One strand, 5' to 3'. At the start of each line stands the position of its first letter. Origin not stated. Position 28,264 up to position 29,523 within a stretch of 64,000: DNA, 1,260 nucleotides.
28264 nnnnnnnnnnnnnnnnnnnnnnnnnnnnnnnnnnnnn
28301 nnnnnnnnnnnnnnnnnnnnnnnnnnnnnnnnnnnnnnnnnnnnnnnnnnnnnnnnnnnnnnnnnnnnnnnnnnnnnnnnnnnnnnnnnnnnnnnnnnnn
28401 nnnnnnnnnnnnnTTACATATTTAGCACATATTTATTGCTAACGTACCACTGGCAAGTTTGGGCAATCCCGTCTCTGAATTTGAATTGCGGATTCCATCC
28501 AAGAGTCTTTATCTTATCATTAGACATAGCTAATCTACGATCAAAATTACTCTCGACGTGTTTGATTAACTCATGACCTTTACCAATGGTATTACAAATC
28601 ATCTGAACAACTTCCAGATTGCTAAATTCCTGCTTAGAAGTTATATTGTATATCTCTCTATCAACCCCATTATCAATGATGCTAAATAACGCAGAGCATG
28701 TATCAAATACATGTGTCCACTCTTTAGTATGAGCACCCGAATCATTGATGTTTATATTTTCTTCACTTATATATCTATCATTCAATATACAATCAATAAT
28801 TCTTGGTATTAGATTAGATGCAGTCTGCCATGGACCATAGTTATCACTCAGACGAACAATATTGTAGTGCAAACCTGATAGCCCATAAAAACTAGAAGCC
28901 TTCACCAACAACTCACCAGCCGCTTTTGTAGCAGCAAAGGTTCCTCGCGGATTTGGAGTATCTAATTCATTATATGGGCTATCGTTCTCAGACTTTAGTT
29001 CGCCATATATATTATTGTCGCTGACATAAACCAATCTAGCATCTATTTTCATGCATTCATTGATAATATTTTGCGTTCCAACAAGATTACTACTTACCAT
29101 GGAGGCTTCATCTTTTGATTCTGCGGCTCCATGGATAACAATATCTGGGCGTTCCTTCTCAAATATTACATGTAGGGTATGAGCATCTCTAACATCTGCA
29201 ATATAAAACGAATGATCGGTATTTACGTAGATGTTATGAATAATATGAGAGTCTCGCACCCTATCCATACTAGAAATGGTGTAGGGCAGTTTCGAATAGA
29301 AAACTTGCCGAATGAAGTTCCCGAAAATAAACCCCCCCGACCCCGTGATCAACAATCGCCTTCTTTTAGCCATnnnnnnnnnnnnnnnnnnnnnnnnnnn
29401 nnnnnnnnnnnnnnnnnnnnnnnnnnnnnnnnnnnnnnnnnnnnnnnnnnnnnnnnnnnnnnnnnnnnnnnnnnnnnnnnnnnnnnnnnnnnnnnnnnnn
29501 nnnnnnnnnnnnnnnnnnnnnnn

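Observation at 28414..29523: Catalytically degenerate RmlB-like SDR at the head of the glycan island, next to a 20-codon stub of a paralogous gene start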

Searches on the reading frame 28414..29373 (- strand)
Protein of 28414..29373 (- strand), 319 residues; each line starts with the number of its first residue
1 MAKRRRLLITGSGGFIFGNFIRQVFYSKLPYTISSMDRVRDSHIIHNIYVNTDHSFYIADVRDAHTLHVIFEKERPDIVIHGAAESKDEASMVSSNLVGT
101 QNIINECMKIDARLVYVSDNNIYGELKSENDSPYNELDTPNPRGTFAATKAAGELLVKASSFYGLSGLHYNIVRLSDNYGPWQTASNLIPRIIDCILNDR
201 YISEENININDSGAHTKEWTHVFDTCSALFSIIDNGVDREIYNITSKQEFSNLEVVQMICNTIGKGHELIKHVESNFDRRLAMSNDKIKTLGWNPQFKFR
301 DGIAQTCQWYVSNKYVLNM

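Call 3: search_protein_families(library=pfam, proteins=[window:28414-29373:-], max_evalue=0.01)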
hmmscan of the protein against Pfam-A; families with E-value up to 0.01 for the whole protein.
window:28414-29373:- (319 aa): 5 families
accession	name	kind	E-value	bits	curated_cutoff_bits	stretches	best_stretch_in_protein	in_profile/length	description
PF01370.27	Epimerase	-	2.7e-30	106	20.9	1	8-244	2-239/240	NAD dependent epimerase/dehydratase family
PF16363.11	GDP_Man_Dehyd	-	1.7e-27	97.2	27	1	8-306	1-332/332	GDP-mannose 4,6 dehydratase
PF04321.23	RmlD_sub_bind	-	1.3e-18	67.5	27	1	6-275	2-243/287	RmlD substrate binding domain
PF01073.25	3Beta_HSD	-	4.6e-11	42.7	22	1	8-160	1-160/280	3-beta hydroxysteroid dehydrogenase/isomerase family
PF02719.21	Polysacc_synt_2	-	7.6e-08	32.3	20.2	1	7-118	1-127/293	Polysaccharide biosynthesis protein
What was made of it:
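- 28414..29373 (-): 319-aa RmlB-derived extended SDR with a dead active site: F17, D119-N120-N121 (29011..29019), F146 (28936..28938), K150 retained, D177. Pfam Epimerase/GDP_Man_Dehyd (call 3).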

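Call 4: search_solved_structures(query=window:28414-29373:-, show_alignments=3, max_evalue=0.001)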
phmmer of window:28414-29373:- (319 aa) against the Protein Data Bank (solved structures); distinct sequences matched with E-value up to 0.001: 84 (the best 60 are shown).
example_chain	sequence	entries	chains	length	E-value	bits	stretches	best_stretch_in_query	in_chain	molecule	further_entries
2hun_A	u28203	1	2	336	9e-39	136.8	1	5-315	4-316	336aa long hypothetical dTDP-glucose 4,6-dehydratase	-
6bi4_A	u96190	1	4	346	8.4e-38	133.6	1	5-314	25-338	dTDP-glucose 4,6-dehydratase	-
8shh_A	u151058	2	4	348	1.2e-34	123.3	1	6-315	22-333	dTDP-glucose 4,6-dehydratase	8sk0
1r6d_A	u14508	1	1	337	2.6e-34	122.2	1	6-314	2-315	TDP-glucose-4,6-dehydratase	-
1kep_A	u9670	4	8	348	1e-33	120.2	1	2-314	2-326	dTDP-D-glucose 4,6-dehydratase | DTDP-GLUCOSE 4,6-DEHYDRATASE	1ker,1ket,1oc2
1r66_A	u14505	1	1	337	1.3e-33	119.9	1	6-314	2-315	TDP-glucose-4,6-dehydratase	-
8du1_A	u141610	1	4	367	1.5e-33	119.7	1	5-316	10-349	dTDP-glucose 4,6-dehydratase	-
1g1a_A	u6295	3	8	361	3.3e-28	102.1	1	6-316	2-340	DTDP-D-GLUCOSE 4,6-DEHYDRATASE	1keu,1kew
6vlo_A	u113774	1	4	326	4.1e-27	98.5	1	5-318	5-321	Putative dTDP-D-glucose 4,6-dehydratase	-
1bxk_A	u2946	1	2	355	1.2e-26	97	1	5-314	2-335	PROTEIN (DTDP-GLUCOSE 4,6-DEHYDRATASE)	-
6bwl_A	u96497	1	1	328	2.6e-19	72.9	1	6-314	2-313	Pal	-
4zrm_A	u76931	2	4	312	2.8e-17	66.2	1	5-310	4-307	UDP-glucose 4-epimerase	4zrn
7ys8_A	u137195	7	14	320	2.8e-16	62.9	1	6-310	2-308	UDP-glucose 4-epimerase | UDP-glucose 4-epimerase along with EC 5.1.3.2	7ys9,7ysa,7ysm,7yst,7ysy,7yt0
4lk3_A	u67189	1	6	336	1.6e-15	60.5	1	4-310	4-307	UDP-glucuronic acid decarboxylase 1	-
8w3u_A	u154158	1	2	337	3.3e-15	59.4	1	5-310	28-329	dTDP-glucose 4,6-dehydratase related protein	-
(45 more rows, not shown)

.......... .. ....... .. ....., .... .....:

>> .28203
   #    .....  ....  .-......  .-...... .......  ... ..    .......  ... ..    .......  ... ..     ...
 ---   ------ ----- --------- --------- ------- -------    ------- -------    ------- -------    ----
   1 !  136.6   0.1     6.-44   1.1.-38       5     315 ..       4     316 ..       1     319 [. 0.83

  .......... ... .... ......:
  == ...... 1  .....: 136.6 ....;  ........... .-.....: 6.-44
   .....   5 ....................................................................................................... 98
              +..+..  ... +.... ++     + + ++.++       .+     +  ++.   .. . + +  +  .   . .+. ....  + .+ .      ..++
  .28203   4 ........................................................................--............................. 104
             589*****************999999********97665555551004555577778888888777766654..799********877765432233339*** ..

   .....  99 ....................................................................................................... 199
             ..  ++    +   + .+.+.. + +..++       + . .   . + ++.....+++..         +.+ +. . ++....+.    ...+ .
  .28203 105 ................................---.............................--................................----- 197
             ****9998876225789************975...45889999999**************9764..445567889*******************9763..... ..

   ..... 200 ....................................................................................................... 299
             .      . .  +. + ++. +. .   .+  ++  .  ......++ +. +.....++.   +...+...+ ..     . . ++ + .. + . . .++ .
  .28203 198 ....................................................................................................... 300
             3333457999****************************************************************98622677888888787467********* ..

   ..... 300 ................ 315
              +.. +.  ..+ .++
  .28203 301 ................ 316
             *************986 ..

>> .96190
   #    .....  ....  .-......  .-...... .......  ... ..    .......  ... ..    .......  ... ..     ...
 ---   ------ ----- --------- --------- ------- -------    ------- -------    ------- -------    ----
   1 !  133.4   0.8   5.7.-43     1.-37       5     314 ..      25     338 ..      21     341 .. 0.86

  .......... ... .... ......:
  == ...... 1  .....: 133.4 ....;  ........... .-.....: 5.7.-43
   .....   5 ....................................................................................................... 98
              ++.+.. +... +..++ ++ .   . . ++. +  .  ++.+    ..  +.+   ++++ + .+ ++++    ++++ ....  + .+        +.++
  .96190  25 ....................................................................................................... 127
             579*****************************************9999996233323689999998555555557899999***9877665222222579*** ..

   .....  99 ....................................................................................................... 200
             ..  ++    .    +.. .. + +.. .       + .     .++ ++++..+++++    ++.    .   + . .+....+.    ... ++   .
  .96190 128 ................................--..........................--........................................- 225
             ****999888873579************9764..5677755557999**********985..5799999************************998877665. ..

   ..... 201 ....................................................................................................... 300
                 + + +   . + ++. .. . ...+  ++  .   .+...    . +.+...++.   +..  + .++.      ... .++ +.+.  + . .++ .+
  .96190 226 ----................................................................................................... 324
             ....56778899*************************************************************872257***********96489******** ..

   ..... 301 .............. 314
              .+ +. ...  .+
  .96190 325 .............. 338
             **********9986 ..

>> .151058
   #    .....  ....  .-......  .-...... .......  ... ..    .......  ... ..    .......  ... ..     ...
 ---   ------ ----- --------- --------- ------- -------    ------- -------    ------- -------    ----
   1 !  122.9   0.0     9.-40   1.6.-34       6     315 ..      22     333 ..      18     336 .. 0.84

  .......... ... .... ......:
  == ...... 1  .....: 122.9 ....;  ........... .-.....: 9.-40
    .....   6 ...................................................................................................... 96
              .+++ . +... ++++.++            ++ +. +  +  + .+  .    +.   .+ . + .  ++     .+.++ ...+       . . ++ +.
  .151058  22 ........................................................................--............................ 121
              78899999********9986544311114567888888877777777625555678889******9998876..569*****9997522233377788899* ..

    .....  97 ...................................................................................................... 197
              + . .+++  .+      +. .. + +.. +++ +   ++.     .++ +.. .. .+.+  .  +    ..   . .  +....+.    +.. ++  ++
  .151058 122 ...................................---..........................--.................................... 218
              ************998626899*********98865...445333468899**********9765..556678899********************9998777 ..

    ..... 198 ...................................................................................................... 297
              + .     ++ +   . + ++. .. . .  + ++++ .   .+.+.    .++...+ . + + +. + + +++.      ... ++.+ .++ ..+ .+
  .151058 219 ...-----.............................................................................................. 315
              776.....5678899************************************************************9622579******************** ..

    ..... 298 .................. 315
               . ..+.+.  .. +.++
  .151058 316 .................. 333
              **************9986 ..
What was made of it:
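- Checked: F17 sits at the third Gly of GxxGxxG (call 4).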

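Call 6: search_dna_similar(query=window:28414-29373:-, collection=phages, mode=protein, max_rows=40)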
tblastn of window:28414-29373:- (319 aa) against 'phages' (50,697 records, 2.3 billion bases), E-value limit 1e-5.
Records with a match: 244; places in all: 267; records where one place covers at least 80% of the query: 229.
Best place of each record, by identity: <60% 244.
By first word of the organism name: Escherichia 89; Synechococcus 59; Bacteriophage 29; Listeria 9; Marine 7; Salmonella 6; Campylobacter 5; Enterococcus 4; Prochlorococcus 4; Justusliebigvirus 3; and 19 more.
By host as written in the record: - 100; Escherichia coli 25; Escherichia coli K-12 MG1655 14; Listeria monocytogenes 9; Escherichia sp. 5; Campylobacter jejuni 5; Synechococcus sp. MW02 4; Escherichia coli K-12 4; and 54 more.
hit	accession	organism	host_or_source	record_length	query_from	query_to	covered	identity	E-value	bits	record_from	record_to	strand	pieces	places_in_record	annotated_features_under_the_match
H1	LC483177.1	Klebsiella phage 05F01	Klebsiella quasipneumoniae strain S05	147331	6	314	97%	31.8%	8e-34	137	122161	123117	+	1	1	dTDP-glucose 4,6-dehydratase | hypothetical protein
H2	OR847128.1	Listeria phage LM 4-11-1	Listeria monocytogenes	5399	5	310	96%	31.3%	3e-35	140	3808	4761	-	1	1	record has no annotation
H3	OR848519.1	Listeria phage LM 4-14-1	Listeria monocytogenes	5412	5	310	96%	31.3%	3e-35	140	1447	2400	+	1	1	record has no annotation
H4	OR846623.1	Enterococcus phage Efs 1-1-1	Enterococcus faecalis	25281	5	314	97%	30.0%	1e-34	139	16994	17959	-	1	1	record has no annotation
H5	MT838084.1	Bacteriophage sp.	human fecal samples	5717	2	310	97%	30.0%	5e-33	134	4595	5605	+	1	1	record has no annotation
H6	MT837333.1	Bacteriophage sp.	human fecal samples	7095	2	314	98%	29.4%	8e-39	151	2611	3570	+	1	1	record has no annotation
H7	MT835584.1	Bacteriophage sp.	human fecal samples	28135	5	314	97%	29.5%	3e-31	129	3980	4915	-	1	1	record has no annotation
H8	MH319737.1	Marine virus AG-345-E08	single cell amplified by WGA-X; seawater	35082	1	314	98%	28.9%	6e-19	93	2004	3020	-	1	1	record has no annotation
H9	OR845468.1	Escherichia phage ECO95 1-6-1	Escherichia coli O157:H7 ATCC 43895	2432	1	314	98%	28.8%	5e-34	137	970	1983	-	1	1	record has no annotation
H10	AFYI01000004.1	Salmonella enterica subsp. enterica serovar Infantis str. ...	Homo sapiens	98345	1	314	98%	28.8%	8e-34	136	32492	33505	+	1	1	dTDP-glucose 4,6-dehydratase | nucleotide sugar dehydrogenase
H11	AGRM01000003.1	Salmonella enterica subsp. houtenae str. ATCC BAA-1581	Homo sapiens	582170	1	314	98%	28.8%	2e-32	133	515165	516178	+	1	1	dTDP-glucose 4,6-dehydratase | nucleotide sugar dehydrogenase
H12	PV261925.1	Synechococcus phage RB11-B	Synechococcus sp. MW02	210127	4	316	98%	28.8%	5e-31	128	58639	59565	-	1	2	NAD dependent epimerase/dehydratase family | dTDP-4-dehydrorhamnose 3,5-epimerase | cytidylyltransferase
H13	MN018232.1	Synechococcus phage S-B43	Synechococcus sp. MW02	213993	4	316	98%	28.8%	5e-31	128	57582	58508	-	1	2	dTDP-glucose 4,6-dehydratase | hypothetical protein | putative TagD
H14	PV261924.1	Synechococcus phage RN05-S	Synechococcus sp. MW02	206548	4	316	98%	28.8%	6e-31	128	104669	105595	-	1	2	GDP-mannose 4,6 dehydratase | dTDP-4-dehydrorhamnose 3,5-epimerase | cytidylyltransferase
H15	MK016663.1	Synechococcus phage S-H68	Synechococcus sp. LTWRED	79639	4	316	98%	28.8%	8e-31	128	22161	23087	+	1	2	dTDP-glucose 4,6-dehydratase | dTDP-4-dehydrorhamnose 3,5-epimerase | glycerol-3-phosphate cytidylyltransferase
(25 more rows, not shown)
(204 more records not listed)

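Call 7: find_homologous_proteins(query=window:28414-29373:-, max_evalue=1e-10)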
Query window:28414-29373:- (319 aa): 595 proteins with E <= 1e-10 among 1114 candidates; the best 120 are listed.
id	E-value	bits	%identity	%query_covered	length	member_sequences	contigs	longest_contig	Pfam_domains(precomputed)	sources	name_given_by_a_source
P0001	4.9e-190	649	100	89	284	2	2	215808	PF04321.24,PF16363.12,PF02719.22,PF01073.26,PF01370.28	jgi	jgi:dTDP-glucose 4,6-dehydratase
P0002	5.1e-184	629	86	100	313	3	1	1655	PF04321.24,PF16363.12,PF02719.22,PF01073.26,PF07993.19,PF01370.28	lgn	-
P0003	8.0e-177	605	82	100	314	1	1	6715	PF04321.24,PF16363.12,PF02719.22,PF01073.26,PF01370.28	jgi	jgi:dTDP-glucose 4,6-dehydratase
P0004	5.8e-169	579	79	100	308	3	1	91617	PF04321.24,PF16363.12,PF02719.22,PF01073.26,PF01370.28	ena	-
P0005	2.2e-160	551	75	100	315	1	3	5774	PF04321.24,PF16363.12,PF02719.22,PF01073.26,PF07993.19,PF01370.28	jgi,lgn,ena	-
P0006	1.4e-159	548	75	100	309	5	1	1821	PF04321.24,PF16363.12,PF02719.22,PF01073.26,PF07993.19,PF01370.28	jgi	jgi:dTDP-glucose 4,6-dehydratase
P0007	1.3e-149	516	71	100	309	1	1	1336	PF04321.24,PF16363.12,PF02719.22,PF01073.26,PF07993.19,PF01370.28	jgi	jgi:dTDP-glucose 4,6-dehydratase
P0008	2.6e-146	505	71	100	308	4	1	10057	PF04321.24,PF16363.12,PF02719.22,PF01073.26,PF07993.19,PF01370.28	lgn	-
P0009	8.1e-143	493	67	100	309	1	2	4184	PF04321.24,PF16363.12,PF02719.22,PF01073.26,PF01370.28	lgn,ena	-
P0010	4.5e-142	491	68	100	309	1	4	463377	PF04321.24,PF16363.12,PF02719.22,PF01073.26,PF07993.19,PF01370.28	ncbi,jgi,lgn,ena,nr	ncbi:NAD-dependent epimerase/dehydratase family protein [Candidatus Pacearchaeota archaeon]|jgi:dTDP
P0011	6.8e-141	487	67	100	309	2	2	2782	PF04321.24,PF16363.12,PF02719.22,PF01073.26,PF07993.19,PF01370.28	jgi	jgi:dTDP-glucose 4,6-dehydratase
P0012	8.0e-139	480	65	100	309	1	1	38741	PF04321.24,PF16363.12,PF02719.22,PF01073.26,PF07993.19,PF01370.28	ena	-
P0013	1.2e-138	480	67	100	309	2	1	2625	PF04321.24,PF16363.12,PF02719.22,PF01073.26,PF07993.19,PF01370.28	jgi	jgi:dTDP-glucose 4,6-dehydratase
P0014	2.4e-137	475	65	100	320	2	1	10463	PF04321.24,PF16363.12,PF02719.22,PF01073.26,PF07993.19,PF01370.28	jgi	-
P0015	5.8e-136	471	65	100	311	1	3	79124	PF04321.24,PF16363.12,PF02719.22,PF01073.26,PF01370.28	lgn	-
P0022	4.8e-132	458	63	100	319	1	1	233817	PF04321.24,PF16363.12,PF02719.22,PF01073.26,PF07993.19,PF01370.28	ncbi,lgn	-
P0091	2.4e-93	331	49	98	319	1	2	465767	PF04321.24,PF16363.12,PF02719.22,PF01073.26,PF07993.19,PF01370.28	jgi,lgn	jgi:dTDP-glucose 4,6-dehydratase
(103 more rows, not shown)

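Call 15: find_encoding_contigs(protein=P0004, flank=8000, max_places=3)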
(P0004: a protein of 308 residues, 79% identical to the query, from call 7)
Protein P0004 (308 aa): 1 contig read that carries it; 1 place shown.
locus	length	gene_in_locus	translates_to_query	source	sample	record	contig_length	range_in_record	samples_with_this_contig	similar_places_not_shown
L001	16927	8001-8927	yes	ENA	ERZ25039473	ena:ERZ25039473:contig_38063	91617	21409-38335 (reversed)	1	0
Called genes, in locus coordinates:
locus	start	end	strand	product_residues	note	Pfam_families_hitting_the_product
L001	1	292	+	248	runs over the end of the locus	PF00535:Glycos_transf_2, PF13641:Glyco_tranf_2_3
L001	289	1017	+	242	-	PF01531:Glyco_transf_11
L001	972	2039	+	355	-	-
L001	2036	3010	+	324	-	-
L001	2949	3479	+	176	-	-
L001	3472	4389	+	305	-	-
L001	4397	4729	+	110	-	PF14063:DUF4254 (weak)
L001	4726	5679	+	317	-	PF03385:STELLO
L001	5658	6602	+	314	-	PF01370:Epimerase, PF04321:RmlD_sub_bind, PF16363:GDP_Man_Dehyd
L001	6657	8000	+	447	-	-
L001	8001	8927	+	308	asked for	PF01073:3Beta_HSD, PF01370:Epimerase, PF02719:Polysacc_synt_2, PF04321:RmlD_sub_bind, PF16363:GDP_Man_Dehyd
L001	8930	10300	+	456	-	PF00091:Tubulin, PF21493:TubZ_C (faint)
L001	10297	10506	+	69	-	-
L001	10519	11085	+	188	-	-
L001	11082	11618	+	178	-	PF21241:UvsW_N (weak), PF04851:ResIII (weak)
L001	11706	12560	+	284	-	PF16203:ERCC3_RAD25_C (faint), PF00271:Helicase_C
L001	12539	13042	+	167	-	-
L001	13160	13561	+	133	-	-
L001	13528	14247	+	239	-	-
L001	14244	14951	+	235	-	-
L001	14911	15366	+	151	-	-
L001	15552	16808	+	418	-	PF14528:LAGLIDADG_3 (weak), PF03796:DnaB_C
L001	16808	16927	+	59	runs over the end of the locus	-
